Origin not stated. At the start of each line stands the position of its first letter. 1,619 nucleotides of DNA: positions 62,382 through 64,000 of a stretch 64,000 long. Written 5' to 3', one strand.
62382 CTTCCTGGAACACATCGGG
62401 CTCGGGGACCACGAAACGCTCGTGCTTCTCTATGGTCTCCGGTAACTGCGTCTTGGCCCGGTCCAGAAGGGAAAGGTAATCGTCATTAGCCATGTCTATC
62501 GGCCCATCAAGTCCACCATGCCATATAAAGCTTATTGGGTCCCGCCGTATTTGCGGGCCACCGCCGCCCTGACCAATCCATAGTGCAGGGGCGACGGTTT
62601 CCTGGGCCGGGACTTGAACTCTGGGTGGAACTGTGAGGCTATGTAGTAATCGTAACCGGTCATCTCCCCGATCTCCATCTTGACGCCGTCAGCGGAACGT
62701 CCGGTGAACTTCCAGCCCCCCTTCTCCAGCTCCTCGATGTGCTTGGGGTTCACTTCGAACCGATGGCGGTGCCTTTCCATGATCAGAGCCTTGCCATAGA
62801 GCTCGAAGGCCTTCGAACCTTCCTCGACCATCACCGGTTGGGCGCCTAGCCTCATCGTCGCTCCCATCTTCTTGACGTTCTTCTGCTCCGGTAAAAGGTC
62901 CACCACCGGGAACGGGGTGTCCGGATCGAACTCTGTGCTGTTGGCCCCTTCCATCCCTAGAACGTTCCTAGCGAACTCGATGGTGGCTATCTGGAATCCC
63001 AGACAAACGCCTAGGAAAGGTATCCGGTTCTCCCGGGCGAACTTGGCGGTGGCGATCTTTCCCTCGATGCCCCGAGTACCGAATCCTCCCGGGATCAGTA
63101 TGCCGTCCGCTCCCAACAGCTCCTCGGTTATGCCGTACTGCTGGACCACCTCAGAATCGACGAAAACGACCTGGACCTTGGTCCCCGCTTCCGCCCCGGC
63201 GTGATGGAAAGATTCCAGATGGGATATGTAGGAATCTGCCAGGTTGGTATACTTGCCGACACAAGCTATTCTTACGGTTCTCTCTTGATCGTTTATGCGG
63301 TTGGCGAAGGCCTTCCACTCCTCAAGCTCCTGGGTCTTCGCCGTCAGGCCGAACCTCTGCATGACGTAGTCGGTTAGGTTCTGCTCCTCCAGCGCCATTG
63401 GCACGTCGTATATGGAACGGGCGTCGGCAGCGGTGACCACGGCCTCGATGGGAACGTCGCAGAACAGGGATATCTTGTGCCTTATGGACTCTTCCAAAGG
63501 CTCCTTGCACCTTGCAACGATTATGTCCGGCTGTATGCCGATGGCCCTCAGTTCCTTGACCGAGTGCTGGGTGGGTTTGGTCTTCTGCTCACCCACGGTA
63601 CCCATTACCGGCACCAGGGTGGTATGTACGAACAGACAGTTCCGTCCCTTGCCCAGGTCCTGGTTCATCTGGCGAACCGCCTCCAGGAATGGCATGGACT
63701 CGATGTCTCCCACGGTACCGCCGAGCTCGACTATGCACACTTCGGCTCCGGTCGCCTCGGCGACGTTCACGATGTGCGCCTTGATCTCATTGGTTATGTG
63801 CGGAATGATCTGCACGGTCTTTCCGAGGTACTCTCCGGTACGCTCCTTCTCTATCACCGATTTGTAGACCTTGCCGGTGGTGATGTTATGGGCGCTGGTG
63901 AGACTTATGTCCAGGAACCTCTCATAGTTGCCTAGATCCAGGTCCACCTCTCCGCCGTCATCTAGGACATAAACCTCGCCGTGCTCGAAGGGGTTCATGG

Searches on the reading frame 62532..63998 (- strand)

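Call 68: search_protein_families(library=pfam, proteins=[window:62532-63998:-], max_evalue=0.00001)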
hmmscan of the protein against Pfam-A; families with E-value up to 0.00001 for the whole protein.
window:62532-63998:- (488 aa): 2 families
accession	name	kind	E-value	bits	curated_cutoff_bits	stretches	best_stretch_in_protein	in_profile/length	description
PF06418.20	CTP_synth_N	-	1.7e-98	329.7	26.1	1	1-218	49-265/265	CTP synthase N-terminus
PF00117.34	GATase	-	2.6e-38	132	22.8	1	253-476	2-188/190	Glutamine amidotransferase class-I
